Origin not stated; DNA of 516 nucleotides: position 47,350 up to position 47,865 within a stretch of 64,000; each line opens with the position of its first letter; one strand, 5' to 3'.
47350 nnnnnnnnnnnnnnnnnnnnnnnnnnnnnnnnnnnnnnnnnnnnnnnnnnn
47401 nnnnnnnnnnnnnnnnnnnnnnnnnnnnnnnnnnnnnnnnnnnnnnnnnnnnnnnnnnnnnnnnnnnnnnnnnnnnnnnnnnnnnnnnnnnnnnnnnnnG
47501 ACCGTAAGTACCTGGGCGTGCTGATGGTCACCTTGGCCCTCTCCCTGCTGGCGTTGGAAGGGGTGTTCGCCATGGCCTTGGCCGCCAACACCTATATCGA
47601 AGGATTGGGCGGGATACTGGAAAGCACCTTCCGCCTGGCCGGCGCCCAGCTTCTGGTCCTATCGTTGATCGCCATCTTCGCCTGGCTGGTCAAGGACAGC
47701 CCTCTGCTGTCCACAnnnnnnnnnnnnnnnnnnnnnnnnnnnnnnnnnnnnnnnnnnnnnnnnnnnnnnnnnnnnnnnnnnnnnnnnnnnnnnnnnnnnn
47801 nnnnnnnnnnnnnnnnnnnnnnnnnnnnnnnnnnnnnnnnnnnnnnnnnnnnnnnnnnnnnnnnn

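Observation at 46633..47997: Membrane protein assembled from six tandem ~72-residue two-helix repeats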

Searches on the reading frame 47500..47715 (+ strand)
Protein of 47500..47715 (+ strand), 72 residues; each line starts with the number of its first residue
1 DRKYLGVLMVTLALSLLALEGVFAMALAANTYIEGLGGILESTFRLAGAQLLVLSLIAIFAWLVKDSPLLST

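Call 24: search_protein_representatives(alignment_id=A3)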
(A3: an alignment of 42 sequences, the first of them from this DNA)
Query: 42 sequences, 72 profile positions. Proteins with E-value up to 0.001 (for the whole library): 75; up to 1e-10: 57; up to 1e-30: 28. The best 75 are listed.
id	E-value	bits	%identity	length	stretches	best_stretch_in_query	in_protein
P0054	4.6e-119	404.2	-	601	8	5-66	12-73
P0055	1.0e-114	390.3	-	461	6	2-69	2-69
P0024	1.4e-107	367.4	-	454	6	10-68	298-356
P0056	1.9e-92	318.9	-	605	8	3-69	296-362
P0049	9.0e-81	281.5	-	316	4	3-70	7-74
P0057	5.5e-72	253.4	-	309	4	2-70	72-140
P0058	1.8e-71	251.8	-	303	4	11-69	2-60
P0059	5.8e-68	240.5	-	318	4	4-68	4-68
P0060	2.7e-67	238.4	-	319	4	4-65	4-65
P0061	2.5e-63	225.7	-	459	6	9-69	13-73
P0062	8.1e-61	217.6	-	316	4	2-70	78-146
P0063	1.6e-59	213.4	-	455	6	3-68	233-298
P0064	6.8e-53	192.2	-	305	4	5-66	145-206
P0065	5.6e-51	186.1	-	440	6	6-68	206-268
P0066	1.2e-45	169.0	-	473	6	6-68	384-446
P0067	7.4e-44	163.3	-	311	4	4-69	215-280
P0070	1.0e-38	146.8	-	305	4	4-68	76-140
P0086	9.9e-22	92.4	-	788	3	7-62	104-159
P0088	8.3e-21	89.4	-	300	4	7-62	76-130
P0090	4.1e-20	87.2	-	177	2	10-68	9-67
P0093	1.1e-19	85.8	-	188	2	8-66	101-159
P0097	2.0e-15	72.2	-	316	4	7-61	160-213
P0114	2.9e-08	49.2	-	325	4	11-61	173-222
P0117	4.0e-07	45.6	-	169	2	5-64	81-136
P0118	5.5e-07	45.1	-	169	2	4-68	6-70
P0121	2.7e-06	42.9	-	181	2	3-64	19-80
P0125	2.0e-04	36.9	-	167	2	4-65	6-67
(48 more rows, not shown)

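Call 29: list_cluster_members(proteins=[P0054, P0056, P0057, P0059, P0061, P0063, P0065, P0067, P0070, P0086])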
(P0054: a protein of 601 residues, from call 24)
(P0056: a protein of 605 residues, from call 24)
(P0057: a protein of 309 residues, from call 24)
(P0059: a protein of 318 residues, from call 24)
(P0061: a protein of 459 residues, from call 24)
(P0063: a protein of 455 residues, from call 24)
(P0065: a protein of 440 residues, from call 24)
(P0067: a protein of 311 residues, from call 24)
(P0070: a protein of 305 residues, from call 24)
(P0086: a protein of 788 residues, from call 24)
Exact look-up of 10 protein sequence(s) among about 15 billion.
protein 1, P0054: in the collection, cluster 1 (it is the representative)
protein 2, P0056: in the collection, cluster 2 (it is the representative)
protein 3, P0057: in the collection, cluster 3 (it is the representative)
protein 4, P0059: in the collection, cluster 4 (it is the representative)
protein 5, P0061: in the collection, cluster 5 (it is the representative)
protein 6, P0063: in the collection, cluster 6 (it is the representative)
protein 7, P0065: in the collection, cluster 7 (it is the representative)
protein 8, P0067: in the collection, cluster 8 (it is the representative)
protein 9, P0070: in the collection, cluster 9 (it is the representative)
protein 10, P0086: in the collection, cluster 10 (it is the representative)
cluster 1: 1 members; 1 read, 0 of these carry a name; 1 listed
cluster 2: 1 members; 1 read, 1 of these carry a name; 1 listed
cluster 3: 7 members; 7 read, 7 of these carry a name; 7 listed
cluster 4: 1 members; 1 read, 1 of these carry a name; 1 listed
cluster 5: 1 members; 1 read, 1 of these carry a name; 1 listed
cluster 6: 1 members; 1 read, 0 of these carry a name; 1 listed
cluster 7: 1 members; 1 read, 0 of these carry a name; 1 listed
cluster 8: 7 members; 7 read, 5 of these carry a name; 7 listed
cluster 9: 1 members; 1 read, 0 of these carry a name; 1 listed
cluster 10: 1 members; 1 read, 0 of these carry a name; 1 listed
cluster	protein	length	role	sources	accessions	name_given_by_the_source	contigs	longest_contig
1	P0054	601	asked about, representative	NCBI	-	-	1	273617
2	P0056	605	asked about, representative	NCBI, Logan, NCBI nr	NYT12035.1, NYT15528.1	MAG: hypothetical protein GKC03_05715 [Methanomassiliicoccales archaeon] | hypothetical protein [Methanomassiliicoccales archaeon]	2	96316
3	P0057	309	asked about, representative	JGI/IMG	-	hypothetical protein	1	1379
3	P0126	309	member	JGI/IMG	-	hypothetical protein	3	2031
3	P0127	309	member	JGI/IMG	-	hypothetical protein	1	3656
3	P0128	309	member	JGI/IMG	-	hypothetical protein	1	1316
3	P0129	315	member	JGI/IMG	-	hypothetical protein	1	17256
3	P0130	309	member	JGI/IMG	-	hypothetical protein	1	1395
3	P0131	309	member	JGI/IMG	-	hypothetical protein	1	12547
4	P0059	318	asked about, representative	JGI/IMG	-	hypothetical protein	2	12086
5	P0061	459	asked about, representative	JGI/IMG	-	hypothetical protein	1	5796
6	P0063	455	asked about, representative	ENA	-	-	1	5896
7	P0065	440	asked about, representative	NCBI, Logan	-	-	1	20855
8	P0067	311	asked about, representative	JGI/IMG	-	hypothetical protein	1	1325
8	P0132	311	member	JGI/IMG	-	hypothetical protein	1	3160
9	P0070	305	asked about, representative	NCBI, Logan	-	-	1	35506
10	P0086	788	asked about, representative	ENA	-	-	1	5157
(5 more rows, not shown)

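Call 34: find_encoding_contigs(protein=P0054, flank=8000, max_places=1)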
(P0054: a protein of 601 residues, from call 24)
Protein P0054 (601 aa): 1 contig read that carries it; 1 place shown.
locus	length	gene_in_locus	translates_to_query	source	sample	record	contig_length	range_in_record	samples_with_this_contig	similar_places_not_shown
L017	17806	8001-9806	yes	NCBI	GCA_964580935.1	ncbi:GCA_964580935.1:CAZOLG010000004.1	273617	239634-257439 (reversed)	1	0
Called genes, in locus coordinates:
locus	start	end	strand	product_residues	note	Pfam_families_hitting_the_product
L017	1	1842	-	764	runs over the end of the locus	PF13088:BNR_2 (faint), PF17957:Big_7, PF07705:CARDB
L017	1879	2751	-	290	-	PF07678:TED_complement (faint), PF13249:SQHop_cyclase_N (faint), PF09492:Pec_lyase (faint), PF13243:SQHop_cyclase_C (weak)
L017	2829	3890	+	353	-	PF07760:DUF1616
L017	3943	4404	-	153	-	PF00903:Glyoxalase, PF12681:Glyoxalase_2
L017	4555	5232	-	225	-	PF00753:Lactamase_B, PF13483:Lactamase_B_3, PF12706:Lactamase_B_2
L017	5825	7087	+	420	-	PF03721:UDPG_MGDP_dh_N, PF00984:UDPG_MGDP_dh, PF03720:UDPG_MGDP_dh_C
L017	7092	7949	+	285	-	PF00483:NTP_transferase, PF12804:NTP_transf_3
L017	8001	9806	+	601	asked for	-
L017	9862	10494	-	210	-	PF09997:DUF2238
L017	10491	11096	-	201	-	-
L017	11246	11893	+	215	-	PF01569:PAP2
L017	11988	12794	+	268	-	PF00924:MS_channel_2nd, PF21082:MS_channel_3rd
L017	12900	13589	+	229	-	PF00005:ABC_tran, PF13304:AAA_21 (weak)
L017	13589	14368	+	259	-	PF03649:UPF0014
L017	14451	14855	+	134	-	PF12840:HTH_20 (weak)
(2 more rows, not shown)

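Call 35: find_encoding_contigs(protein=P0070, flank=8000, max_places=1)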
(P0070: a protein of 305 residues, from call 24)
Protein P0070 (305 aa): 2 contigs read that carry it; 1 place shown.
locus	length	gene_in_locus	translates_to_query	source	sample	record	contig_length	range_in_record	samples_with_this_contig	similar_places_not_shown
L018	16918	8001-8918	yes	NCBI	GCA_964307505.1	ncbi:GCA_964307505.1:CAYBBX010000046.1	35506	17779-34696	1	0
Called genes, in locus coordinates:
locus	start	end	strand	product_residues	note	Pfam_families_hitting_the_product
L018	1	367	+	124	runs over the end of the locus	PF06397:Desulfoferrod_N, PF01880:Desulfoferrodox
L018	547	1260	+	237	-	PF02463:SMC_N (weak), PF00005:ABC_tran, PF13304:AAA_21 (faint)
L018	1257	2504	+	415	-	PF12704:MacB_PCD, PF02687:FtsX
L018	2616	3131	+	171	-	-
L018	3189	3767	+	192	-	PF02662:FlpD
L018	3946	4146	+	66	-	-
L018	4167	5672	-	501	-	PF00474:SSF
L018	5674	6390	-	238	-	PF00582:Usp, PF04341:DUF485 (weak)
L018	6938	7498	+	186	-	PF02566:OsmC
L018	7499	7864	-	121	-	PF02579:Nitro_FeMo-Co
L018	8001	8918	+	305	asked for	-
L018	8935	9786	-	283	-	PF13614:AAA_31, PF00142:Fer4_NifH (faint), PF02374:ArsA_ATPase (weak), PF09140:MipZ (weak), PF10609:ParA, PF01656:CbiA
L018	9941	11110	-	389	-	PF13439:Glyco_transf_4, PF13579:Glyco_trans_4_4, PF20706:GT4-conflict, PF00534:Glycos_transf_1, PF13692:Glyco_trans_1_4, PF13524:Glyco_trans_1_2 (weak)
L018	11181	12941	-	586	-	-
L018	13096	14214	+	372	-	PF20706:GT4-conflict, PF00534:Glycos_transf_1, PF13692:Glyco_trans_1_4, PF13524:Glyco_trans_1_2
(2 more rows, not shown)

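Call 36: find_encoding_contigs(protein=P0056, flank=8000, max_places=1)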
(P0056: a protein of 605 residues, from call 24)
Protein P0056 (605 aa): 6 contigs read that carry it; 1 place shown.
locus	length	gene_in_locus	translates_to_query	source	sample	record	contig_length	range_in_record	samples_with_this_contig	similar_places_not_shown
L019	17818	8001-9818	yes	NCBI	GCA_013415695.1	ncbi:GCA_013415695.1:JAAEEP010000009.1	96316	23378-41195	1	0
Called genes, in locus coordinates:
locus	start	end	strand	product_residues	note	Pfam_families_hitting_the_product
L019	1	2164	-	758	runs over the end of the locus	PF17957:Big_7 (faint), PF07705:CARDB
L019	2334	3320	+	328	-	PF07760:DUF1616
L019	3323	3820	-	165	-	PF00903:Glyoxalase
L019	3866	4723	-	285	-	PF02517:Rce1-like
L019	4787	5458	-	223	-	PF00753:Lactamase_B, PF13483:Lactamase_B_3, PF12706:Lactamase_B_2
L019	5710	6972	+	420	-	PF03721:UDPG_MGDP_dh_N, PF00984:UDPG_MGDP_dh, PF03720:UDPG_MGDP_dh_C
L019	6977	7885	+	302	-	PF00483:NTP_transferase, PF12804:NTP_transf_3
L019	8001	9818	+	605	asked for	-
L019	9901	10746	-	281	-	PF00582:Usp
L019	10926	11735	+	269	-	PF05552:MS_channel_1st_1 (weak), PF00924:MS_channel_2nd, PF21082:MS_channel_3rd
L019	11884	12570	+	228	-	PF03193:RsgA_GTPase (faint), PF00005:ABC_tran, PF13304:AAA_21 (faint)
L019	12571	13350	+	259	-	PF03649:UPF0014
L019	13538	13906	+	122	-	PF12840:HTH_20 (weak)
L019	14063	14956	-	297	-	PF01073:3Beta_HSD, PF01370:Epimerase, PF02719:Polysacc_synt_2, PF04321:RmlD_sub_bind, PF13460:NAD_binding_10, PF16363:GDP_Man_Dehyd, PF07993:NAD_binding_4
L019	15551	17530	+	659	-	PF16177:ACAS_N, PF00501:AMP-binding, PF13193:AMP-binding_C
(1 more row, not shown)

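Call 37: find_encoding_contigs(protein=P0065, flank=8000, max_places=1)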
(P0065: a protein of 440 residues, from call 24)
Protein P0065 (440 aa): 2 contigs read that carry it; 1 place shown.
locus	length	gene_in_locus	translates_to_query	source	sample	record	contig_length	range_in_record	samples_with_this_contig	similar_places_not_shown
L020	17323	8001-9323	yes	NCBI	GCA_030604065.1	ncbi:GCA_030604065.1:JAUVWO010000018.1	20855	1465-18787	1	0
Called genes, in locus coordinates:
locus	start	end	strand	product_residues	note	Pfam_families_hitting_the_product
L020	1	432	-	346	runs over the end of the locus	PF00977:His_biosynth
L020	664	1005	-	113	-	PF02525:Flavodoxin_2, PF03358:FMN_red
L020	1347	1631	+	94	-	PF22277:EncFtn-like (weak), PF02915:Rubrerythrin (weak), PF09537:DUF2383 (weak)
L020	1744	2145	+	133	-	PF06397:Desulfoferrod_N, PF01880:Desulfoferrodox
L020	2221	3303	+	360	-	PF14697:Fer4_21 (weak), PF00037:Fer4 (weak), PF13237:Fer4_10 (weak), PF12838:Fer4_7, PF13187:Fer4_9, PF25160:LdpA_Fe-S-bd (weak), PF00037:Fer4 (weak), PF02662:FlpD, +4 more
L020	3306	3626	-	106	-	PF02579:Nitro_FeMo-Co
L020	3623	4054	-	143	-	PF01592:NifU_N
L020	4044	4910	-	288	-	PF01656:CbiA, PF10609:ParA (faint), PF12838:Fer4_7 (faint), PF12837:Fer4_6 (faint), PF13484:Fer4_16 (faint), PF25160:LdpA_Fe-S-bd (weak), PF00037:Fer4 (weak)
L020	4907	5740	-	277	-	PF01656:CbiA, PF10609:ParA, PF13614:AAA_31 (faint), PF00037:Fer4 (faint), PF12837:Fer4_6 (faint)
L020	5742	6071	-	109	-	PF02579:Nitro_FeMo-Co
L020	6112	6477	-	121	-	PF02579:Nitro_FeMo-Co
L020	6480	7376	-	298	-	PF10609:ParA, PF01656:CbiA, PF02374:ArsA_ATPase (weak), PF13614:AAA_31 (weak)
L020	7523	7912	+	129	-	PF00903:Glyoxalase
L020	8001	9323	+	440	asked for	-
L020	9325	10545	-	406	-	PF01458:SUFBD_core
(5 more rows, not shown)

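Call 38: find_encoding_contigs(protein=P0129, flank=8000, max_places=1)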
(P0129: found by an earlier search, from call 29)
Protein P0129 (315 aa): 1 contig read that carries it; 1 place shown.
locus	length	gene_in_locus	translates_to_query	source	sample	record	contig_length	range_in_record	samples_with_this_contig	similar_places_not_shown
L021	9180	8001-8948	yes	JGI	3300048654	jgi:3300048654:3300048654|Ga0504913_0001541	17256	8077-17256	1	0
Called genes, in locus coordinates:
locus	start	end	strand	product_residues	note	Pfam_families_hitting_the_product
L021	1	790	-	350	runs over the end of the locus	PF00534:Glycos_transf_1, PF13692:Glyco_trans_1_4, PF13524:Glyco_trans_1_2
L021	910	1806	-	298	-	PF01522:Polysacc_deac_1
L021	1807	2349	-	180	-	PF01209:Ubie_methyltran, PF08241:Methyltransf_11, PF08242:Methyltransf_12, PF13489:Methyltransf_23, PF13649:Methyltransf_25, PF13847:Methyltransf_31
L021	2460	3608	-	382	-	PF00534:Glycos_transf_1, PF13524:Glyco_trans_1_2, PF13692:Glyco_trans_1_4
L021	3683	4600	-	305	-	PF00535:Glycos_transf_2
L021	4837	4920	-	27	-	-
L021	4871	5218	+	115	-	-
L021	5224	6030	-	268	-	PF02517:Rce1-like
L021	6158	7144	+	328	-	PF07760:DUF1616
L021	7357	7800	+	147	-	-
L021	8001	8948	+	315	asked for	-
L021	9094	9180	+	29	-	?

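Call 39: find_encoding_contigs(protein=P0059, flank=8000, max_places=1)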
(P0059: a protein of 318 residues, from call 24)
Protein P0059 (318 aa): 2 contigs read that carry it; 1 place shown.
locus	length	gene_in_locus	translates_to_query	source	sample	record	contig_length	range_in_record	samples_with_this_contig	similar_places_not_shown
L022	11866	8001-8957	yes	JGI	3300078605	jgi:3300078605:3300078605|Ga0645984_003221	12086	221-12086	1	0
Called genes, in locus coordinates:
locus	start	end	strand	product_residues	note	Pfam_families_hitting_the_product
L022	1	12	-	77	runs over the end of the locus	?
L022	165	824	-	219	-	PF02353:CMAS, PF03848:TehB (weak), PF08003:Methyltransf_9 (weak), PF13489:Methyltransf_23, PF13649:Methyltransf_25, PF13847:Methyltransf_31, PF08241:Methyltransf_11, PF08242:Methyltransf_12, +1 more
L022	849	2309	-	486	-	PF02310:B12-binding, PF04055:Radical_SAM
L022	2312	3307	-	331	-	PF13506:Glyco_transf_21 (weak), PF13641:Glyco_tranf_2_3, PF00535:Glycos_transf_2, PF10111:Glyco_tranf_2_2, PF13632:Glyco_trans_2_3 (weak)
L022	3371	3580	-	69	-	PF01370:Epimerase (weak)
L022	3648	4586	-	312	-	PF00535:Glycos_transf_2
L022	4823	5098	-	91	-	-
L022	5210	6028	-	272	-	PF02517:Rce1-like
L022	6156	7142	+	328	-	PF07760:DUF1616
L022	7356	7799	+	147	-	-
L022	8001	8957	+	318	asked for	-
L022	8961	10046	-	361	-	PF02350:Epimerase_2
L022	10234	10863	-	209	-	-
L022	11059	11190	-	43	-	-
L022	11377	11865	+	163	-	?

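Call 40: search_solved_structures(query=A3, max_evalue=10, show_alignments=2)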
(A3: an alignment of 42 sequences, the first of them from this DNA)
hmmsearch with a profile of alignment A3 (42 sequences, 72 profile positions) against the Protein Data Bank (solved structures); distinct sequences matched with E-value up to 10: 0.

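Call 80: list_cluster_members(proteins=[P0117, P0118, P0121, P0125, P0088, P0097, P0114, P0090, P0093, P0066])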
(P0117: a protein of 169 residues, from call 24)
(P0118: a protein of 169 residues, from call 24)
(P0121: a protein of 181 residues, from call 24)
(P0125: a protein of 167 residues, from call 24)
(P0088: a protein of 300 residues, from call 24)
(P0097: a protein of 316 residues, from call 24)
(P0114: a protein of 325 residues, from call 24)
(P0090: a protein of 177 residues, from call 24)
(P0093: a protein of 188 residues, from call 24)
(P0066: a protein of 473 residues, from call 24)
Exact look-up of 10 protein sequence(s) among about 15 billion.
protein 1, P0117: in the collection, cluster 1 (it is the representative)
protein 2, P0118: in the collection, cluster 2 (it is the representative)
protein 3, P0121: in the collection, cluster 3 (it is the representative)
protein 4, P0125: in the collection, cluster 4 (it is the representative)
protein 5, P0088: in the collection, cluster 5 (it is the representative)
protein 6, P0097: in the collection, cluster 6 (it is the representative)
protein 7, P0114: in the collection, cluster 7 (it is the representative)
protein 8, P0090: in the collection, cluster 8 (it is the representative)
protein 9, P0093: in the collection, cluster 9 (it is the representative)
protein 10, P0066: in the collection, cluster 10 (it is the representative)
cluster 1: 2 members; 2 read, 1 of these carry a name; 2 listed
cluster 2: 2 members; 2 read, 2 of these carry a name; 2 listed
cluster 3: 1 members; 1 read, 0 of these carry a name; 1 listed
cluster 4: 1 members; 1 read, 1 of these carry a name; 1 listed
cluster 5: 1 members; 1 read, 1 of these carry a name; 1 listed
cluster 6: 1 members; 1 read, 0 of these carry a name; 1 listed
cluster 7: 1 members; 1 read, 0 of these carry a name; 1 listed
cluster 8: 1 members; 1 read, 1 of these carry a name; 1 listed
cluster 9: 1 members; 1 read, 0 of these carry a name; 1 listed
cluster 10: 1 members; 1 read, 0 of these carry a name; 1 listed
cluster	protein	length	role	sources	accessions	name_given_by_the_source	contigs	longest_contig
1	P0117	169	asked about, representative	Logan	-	-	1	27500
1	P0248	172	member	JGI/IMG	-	hypothetical protein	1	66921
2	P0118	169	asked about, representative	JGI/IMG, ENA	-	hypothetical protein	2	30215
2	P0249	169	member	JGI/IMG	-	hypothetical protein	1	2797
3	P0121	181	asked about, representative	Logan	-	-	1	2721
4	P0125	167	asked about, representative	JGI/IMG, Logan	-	hypothetical protein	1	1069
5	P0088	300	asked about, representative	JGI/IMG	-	hypothetical protein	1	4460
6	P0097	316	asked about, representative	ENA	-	-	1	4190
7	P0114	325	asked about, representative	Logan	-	-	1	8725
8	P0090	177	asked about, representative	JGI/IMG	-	hypothetical protein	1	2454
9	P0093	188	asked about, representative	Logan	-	-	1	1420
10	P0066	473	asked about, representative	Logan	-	-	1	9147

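Call 81: find_encoding_contigs(protein=P0248, flank=8000, max_places=1)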
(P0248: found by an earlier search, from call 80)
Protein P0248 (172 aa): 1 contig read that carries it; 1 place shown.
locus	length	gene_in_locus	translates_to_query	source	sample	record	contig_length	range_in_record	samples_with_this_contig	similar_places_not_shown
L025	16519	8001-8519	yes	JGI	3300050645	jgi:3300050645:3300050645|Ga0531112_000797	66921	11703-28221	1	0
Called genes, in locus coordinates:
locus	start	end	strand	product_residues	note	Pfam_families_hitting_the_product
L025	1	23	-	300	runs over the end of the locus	PF12650:DUF3784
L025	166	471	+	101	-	-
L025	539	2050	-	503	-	PF00474:SSF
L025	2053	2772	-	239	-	PF00582:Usp, PF04341:DUF485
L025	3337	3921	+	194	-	PF02566:OsmC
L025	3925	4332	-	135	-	PF02579:Nitro_FeMo-Co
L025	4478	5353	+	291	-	-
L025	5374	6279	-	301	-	PF00142:Fer4_NifH (faint), PF01656:CbiA, PF02374:ArsA_ATPase (weak), PF10609:ParA, PF13614:AAA_31 (weak)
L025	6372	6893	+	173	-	-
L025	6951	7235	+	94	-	-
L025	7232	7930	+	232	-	PF13578:Methyltransf_24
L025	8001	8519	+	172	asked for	-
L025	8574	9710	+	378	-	PF02350:Epimerase_2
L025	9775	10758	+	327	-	PF00535:Glycos_transf_2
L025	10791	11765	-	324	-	PF07760:DUF1616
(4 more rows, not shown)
